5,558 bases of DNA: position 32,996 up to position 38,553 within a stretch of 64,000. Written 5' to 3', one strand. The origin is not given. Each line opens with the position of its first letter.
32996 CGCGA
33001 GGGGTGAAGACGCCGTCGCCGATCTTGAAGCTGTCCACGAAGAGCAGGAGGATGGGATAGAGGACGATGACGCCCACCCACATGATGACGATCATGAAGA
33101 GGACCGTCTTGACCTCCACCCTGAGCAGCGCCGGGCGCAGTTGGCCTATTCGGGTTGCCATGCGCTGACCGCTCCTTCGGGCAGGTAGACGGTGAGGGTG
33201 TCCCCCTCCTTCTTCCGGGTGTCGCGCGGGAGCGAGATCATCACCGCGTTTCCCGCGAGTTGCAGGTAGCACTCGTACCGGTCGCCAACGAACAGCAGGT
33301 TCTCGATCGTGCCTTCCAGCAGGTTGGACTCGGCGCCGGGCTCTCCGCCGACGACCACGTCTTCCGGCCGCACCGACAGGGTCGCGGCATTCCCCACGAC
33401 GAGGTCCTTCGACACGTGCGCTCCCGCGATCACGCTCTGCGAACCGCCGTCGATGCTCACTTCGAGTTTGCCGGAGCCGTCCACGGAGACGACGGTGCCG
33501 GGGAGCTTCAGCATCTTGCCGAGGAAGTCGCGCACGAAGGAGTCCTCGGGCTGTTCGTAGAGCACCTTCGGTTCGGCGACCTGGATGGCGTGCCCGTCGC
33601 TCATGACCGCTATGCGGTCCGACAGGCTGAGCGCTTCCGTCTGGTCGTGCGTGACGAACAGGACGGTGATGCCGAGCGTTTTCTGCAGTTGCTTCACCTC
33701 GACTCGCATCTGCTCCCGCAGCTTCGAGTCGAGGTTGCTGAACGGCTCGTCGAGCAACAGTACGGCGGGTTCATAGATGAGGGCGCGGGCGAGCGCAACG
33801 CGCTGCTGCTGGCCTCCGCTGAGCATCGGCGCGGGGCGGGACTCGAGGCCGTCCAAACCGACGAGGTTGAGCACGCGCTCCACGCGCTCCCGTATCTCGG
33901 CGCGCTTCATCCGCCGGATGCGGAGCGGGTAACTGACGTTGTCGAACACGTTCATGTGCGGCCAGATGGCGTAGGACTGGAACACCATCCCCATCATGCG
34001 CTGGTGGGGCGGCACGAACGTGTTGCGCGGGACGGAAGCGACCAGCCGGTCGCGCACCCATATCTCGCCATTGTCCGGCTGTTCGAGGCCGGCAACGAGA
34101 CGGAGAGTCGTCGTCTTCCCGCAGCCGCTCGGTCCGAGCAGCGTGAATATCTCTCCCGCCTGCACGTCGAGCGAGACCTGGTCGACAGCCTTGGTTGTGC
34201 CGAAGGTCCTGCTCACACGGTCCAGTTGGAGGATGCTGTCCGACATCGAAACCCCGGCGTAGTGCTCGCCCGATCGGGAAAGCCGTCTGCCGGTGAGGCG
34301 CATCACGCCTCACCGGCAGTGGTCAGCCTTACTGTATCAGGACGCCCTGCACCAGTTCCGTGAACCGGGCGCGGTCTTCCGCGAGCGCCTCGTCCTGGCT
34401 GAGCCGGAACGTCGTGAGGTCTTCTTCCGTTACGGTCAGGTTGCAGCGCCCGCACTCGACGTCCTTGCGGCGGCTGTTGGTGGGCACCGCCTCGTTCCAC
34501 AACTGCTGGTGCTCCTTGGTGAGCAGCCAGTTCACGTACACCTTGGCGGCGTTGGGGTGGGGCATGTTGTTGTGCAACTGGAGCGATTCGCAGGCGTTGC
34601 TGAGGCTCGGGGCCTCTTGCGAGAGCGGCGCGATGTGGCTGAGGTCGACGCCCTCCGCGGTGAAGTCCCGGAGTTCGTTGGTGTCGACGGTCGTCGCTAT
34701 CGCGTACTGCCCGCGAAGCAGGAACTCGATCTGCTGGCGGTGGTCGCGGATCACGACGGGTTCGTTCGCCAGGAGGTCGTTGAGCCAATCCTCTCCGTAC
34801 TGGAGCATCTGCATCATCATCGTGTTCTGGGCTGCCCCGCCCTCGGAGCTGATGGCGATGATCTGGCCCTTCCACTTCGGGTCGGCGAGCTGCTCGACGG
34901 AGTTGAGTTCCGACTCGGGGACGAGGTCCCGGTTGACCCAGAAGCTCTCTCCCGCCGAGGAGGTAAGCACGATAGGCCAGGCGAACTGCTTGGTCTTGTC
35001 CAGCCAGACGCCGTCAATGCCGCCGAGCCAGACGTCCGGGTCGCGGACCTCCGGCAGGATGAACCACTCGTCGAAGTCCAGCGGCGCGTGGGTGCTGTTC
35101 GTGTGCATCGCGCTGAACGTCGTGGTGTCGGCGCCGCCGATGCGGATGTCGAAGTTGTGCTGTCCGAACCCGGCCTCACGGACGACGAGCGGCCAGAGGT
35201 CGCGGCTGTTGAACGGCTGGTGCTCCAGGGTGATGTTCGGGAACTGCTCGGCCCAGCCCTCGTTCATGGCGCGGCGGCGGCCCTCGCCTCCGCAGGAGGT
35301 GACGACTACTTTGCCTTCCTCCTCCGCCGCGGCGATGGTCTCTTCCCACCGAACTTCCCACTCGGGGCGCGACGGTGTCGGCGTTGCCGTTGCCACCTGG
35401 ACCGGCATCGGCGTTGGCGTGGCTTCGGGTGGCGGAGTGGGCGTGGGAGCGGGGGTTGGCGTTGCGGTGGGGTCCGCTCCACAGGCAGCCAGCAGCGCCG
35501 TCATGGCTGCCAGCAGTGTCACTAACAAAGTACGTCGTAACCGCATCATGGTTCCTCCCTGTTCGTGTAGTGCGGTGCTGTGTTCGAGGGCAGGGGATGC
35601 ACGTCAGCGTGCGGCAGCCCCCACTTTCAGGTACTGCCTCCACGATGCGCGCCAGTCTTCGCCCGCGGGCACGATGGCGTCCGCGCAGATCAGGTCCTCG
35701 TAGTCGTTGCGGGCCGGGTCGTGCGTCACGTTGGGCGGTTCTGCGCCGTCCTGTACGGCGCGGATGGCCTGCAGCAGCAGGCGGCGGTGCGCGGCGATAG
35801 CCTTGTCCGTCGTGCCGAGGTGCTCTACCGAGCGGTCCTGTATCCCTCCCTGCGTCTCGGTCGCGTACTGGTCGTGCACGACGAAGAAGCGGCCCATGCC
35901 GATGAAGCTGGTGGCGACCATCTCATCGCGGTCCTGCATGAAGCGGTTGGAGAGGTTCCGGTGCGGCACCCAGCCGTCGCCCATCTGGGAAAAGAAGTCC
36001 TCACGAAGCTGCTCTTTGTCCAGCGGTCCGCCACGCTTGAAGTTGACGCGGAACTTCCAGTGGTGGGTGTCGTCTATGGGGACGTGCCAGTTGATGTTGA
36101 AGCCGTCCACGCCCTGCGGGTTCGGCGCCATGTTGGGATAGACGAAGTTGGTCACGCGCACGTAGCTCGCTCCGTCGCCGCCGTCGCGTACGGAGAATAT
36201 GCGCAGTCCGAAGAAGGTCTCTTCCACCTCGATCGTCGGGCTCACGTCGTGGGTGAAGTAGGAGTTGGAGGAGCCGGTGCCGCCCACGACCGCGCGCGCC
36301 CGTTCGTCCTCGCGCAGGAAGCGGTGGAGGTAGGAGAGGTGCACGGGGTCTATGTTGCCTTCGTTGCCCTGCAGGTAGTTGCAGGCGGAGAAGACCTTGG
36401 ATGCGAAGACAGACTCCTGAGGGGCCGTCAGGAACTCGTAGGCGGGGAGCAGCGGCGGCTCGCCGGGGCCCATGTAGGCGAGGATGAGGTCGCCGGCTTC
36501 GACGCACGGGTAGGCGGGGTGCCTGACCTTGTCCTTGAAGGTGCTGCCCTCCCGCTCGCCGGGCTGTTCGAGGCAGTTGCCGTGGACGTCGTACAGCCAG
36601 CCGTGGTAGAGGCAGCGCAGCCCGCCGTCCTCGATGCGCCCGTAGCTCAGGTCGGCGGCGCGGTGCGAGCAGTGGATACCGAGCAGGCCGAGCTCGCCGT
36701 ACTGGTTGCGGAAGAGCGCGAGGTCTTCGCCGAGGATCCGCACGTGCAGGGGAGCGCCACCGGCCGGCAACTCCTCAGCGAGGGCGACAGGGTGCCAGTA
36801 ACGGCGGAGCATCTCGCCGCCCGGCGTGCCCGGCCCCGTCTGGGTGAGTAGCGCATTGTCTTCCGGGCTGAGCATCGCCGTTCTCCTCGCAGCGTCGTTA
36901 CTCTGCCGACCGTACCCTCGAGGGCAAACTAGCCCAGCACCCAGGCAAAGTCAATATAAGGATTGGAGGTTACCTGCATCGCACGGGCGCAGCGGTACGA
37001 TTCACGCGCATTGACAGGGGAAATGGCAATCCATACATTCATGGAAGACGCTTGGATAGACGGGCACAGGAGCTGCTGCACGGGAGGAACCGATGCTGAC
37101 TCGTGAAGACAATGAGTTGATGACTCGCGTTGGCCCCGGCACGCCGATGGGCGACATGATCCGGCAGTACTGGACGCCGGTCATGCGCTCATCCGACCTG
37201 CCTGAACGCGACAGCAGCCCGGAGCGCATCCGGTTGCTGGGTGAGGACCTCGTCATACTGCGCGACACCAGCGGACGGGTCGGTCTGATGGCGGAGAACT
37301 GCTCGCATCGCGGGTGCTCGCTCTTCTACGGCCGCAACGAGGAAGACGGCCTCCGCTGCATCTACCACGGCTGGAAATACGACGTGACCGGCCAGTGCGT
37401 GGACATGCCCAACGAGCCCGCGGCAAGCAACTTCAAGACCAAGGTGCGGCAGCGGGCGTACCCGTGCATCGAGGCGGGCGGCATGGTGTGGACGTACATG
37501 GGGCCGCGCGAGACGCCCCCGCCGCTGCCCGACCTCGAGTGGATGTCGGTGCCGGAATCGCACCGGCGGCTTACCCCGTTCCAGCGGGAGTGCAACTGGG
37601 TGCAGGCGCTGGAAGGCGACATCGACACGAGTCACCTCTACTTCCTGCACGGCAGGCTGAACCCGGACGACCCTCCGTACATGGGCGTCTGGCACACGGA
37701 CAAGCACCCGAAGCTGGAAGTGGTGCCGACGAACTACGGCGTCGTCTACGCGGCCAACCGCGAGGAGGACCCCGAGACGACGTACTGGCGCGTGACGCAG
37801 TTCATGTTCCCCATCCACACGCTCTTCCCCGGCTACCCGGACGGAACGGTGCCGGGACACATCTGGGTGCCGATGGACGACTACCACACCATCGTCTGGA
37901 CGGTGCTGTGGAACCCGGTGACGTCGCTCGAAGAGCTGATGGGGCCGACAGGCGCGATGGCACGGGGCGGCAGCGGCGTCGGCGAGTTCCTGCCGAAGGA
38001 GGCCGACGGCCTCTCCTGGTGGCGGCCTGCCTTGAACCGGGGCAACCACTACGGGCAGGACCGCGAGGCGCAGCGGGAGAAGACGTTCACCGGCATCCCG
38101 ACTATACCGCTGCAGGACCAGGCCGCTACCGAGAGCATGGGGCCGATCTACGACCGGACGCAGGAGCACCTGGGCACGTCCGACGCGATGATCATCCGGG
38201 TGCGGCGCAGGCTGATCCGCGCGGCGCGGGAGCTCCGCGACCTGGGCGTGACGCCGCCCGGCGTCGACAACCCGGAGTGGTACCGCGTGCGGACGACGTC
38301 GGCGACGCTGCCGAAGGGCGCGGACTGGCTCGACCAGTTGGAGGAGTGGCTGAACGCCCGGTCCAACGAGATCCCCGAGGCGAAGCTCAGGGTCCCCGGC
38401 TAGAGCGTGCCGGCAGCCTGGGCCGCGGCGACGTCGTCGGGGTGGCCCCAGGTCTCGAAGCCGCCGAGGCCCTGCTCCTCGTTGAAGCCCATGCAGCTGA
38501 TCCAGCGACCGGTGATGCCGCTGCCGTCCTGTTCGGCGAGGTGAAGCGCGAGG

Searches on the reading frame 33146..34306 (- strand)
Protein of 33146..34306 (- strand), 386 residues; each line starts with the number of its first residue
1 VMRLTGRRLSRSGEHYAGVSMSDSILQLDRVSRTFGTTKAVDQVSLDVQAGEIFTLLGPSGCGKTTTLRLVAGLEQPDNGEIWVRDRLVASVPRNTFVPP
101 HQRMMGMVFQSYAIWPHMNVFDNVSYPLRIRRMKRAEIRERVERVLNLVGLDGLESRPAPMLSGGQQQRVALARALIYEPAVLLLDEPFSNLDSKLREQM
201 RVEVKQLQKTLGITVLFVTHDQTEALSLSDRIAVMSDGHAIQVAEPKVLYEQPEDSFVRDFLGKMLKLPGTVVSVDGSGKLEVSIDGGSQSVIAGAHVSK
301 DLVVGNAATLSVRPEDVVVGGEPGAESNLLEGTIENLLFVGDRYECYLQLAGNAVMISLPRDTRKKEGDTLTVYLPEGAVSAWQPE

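Call 31: search_protein_families(library=pfam, proteins=[window:33146-34306:-], max_evalue=0.00001)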
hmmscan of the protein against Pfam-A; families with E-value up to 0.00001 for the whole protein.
window:33146-34306:- (386 aa): 3 families
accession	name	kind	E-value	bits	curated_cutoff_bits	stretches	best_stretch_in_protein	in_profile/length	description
PF00005.33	ABC_tran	-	6.9e-35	121.1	25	1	42-189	2-136/137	ABC transporter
PF08402.16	TOBE_2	-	1.2e-08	35.3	21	1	310-380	1-73/76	TOBE domain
PF13304.12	AAA_21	-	7.9e-08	33.1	27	0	145-222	221-300/304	AAA domain, putative AbiEii toxin, Type IV TA system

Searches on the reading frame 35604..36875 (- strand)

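Call 31: search_protein_families(library=pfam, proteins=[window:35604-36875:-], max_evalue=0.00001)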
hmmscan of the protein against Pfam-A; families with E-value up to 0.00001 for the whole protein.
window:35604-36875:- (423 aa): 2 families
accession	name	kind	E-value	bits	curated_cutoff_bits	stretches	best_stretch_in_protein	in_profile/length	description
PF19301.5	LigXa_C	-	9.4e-32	110.8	27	1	133-411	1-284/304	LigXa C-terminal domain like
PF00355.32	Rieske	-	9.1e-18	64.4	20.3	1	27-109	2-83/88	Rieske [2Fe-2S] domain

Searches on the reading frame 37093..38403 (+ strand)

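Call 31: search_protein_families(library=pfam, proteins=[window:37093-38403:+], max_evalue=0.00001)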
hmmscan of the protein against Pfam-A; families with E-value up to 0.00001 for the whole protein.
window:37093-38403:+ (436 aa): 2 families
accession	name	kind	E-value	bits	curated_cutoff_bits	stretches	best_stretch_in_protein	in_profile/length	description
PF19301.5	LigXa_C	-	1.8e-38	132.9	27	1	134-413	1-282/304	LigXa C-terminal domain like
PF00355.32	Rieske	-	1.5e-20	73.4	20.3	1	27-113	2-86/88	Rieske [2Fe-2S] domain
